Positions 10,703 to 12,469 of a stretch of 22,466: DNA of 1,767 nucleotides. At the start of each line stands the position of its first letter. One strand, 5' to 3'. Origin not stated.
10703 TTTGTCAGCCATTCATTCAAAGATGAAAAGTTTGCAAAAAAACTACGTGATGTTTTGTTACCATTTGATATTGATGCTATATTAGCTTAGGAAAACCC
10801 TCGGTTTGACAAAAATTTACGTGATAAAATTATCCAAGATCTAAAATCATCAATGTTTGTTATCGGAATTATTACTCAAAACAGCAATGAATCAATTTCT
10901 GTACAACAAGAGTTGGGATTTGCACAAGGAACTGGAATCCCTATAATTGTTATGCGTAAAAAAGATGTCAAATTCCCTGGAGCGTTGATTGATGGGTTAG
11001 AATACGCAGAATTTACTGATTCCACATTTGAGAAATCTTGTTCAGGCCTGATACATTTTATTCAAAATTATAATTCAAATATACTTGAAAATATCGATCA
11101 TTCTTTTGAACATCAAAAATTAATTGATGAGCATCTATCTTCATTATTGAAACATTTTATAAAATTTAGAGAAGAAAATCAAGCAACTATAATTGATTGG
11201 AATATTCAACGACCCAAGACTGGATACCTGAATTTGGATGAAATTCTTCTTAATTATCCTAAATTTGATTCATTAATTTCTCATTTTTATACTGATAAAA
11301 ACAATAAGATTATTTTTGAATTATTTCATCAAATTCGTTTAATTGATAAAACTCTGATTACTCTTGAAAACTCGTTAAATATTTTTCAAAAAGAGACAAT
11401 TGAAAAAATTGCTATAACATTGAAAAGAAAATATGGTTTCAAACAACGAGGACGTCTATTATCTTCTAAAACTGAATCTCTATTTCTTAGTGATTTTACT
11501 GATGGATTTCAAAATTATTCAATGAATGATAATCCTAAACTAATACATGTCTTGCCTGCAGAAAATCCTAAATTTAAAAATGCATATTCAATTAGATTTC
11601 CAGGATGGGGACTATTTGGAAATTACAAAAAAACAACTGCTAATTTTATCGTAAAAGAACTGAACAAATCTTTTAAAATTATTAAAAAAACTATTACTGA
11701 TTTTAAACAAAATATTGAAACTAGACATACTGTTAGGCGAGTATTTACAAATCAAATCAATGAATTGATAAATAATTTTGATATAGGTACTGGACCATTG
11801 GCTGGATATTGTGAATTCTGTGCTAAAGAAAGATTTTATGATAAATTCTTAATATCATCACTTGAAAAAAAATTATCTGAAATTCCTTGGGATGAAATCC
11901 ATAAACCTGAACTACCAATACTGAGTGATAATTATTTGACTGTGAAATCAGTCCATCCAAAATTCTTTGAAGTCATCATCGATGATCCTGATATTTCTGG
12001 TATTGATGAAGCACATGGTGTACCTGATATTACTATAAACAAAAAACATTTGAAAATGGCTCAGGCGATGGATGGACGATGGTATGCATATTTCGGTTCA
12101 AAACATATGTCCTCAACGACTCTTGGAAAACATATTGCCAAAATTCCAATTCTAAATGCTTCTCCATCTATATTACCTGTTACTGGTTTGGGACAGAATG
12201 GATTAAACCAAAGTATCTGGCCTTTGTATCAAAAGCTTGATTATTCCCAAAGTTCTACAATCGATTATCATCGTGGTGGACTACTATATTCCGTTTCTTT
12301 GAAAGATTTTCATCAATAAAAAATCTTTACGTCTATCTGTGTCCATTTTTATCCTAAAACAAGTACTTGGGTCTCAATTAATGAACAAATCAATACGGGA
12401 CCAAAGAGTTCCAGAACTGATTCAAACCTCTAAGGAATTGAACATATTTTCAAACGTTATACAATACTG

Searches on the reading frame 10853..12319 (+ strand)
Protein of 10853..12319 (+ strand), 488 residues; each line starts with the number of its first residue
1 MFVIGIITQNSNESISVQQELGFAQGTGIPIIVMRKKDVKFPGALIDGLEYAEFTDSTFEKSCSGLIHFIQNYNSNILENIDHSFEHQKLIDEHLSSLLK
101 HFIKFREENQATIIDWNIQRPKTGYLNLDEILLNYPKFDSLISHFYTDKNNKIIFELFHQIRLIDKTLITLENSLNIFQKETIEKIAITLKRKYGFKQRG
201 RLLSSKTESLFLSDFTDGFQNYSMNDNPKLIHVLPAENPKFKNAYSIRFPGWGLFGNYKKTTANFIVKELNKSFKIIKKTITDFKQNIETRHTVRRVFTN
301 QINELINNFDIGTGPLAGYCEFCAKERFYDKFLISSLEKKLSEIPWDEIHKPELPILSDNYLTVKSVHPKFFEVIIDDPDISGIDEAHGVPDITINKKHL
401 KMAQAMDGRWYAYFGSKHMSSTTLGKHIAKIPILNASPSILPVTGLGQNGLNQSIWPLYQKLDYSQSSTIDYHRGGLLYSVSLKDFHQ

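Call 4: search_protein_families(library=pfam, proteins=[window:10853-12319:+], max_evalue=0.1)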
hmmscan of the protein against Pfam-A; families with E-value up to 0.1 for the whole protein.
window:10853-12319:+ (488 aa): 0 families

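Call 9: search_protein_families(library=padloc, proteins=[window:10853-12319:+], max_evalue=0.1)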
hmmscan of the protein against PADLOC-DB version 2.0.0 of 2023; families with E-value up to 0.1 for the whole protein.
window:10853-12319:+ (488 aa): 0 families

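Call 10: search_protein_families(library=ncbifam, proteins=[window:10853-12319:+], max_evalue=0.1)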
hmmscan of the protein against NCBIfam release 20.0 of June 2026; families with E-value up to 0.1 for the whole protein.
window:10853-12319:+ (488 aa): 0 families

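Call 44: search_protein_representatives(protein=window:11093-12316:+)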
Query: 408 residues. Proteins with E-value up to 0.001 (for the whole library): 253; up to 1e-10: 8; up to 1e-30: 1. The best 150 are listed.
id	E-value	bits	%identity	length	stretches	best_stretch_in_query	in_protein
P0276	6.6e-231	782.9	84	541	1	1-407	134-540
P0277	1.1e-13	67.6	29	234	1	9-158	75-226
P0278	1.7e-12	63.7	42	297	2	291-341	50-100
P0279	1.2e-11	60.9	44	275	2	272-343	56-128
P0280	3.4e-11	59.4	40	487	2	287-341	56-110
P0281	3.9e-11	59.2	46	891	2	288-341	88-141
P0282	7.8e-11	58.2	44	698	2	288-342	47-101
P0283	8.1e-11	58.2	37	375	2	263-337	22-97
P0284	1.2e-10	57.6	37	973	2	270-340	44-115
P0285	1.7e-10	57.1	39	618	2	271-337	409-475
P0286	1.8e-10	57.0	44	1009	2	291-338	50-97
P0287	1.9e-10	57.0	42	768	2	290-339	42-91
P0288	2.1e-10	56.8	45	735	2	288-341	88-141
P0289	3.5e-10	56.1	47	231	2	291-343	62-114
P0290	3.8e-10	56.0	34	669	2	270-342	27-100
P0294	9.5e-10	54.6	44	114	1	269-338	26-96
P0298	1.7e-09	53.8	54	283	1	287-336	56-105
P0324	3.1e-08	49.7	22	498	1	7-269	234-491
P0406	2.8e-06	43.2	20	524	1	8-272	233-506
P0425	5.2e-06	42.3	24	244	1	47-265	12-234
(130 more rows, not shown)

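Call 46: search_protein_families(library=pfam, proteins=[P0276, P0277, P0278, P0279, P0280, P0294, P0298, P0324, P0406, P0425], max_evalue=0.01)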
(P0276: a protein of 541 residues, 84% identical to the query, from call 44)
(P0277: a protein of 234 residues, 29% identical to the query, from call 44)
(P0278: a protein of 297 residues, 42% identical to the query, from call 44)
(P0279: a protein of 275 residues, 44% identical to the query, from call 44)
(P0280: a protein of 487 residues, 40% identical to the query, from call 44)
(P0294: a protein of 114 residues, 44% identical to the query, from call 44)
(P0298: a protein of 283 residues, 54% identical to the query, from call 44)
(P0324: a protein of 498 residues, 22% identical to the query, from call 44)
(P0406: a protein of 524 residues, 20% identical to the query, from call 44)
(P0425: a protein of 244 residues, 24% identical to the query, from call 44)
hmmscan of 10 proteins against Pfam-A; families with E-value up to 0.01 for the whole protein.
P0276 (541 aa): 5 families
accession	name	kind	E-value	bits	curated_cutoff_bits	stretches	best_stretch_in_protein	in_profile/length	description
PF13676.11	TIR_2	-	7.5e-11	43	28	1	3-114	1-116/122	TIR domain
PF10137.14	CAP12-PCTIR_TIR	-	4.8e-06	27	24.7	1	2-65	1-64/119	CAP12/Pycsar effector protein, TIR domain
PF08937.16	ThsB_TIR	-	0.0032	18.3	21.2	1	4-89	1-95/100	Thoeris protein ThsB, TIR-like domain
PF13271.11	DUF4062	-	0.0051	17.4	24.7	0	2-62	1-62/82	Domain of unknown function (DUF4062)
PF05014.21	Nuc_deoxyrib_tr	-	0.0094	16.5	28.8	0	18-90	28-99/117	Nucleoside 2-deoxyribosyltransferase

P0277 (234 aa): 0 families

P0278 (297 aa): 0 families

P0279 (275 aa): 0 families

P0280 (487 aa): 0 families

P0294 (114 aa): 0 families

P0298 (283 aa): 0 families

P0324 (498 aa): 1 family
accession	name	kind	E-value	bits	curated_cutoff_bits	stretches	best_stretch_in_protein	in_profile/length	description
PF01865.21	PhoU_div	-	0.009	15.8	24.4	1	276-332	120-178/214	Protein of unknown function DUF47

P0406 (524 aa): 0 families

P0425 (244 aa): 0 families

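Call 59: search_protein_families(library=phrogs, proteins=[window:10853-12319:+], max_evalue=0.01)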
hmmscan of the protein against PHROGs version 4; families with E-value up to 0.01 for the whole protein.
window:10853-12319:+ (488 aa): 0 families

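Call 73: find_related_loci(query=P0276, collection=viral_contigs, flank=8000)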
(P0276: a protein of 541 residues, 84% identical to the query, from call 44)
Query P0276 (541 aa) in viral_contigs; peptide patterns used: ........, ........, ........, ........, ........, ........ (x = any residue, [..] = any of these).
11 stretches matched a pattern, but none encodes a relative of the query by tblastn (E <= 1e-3).
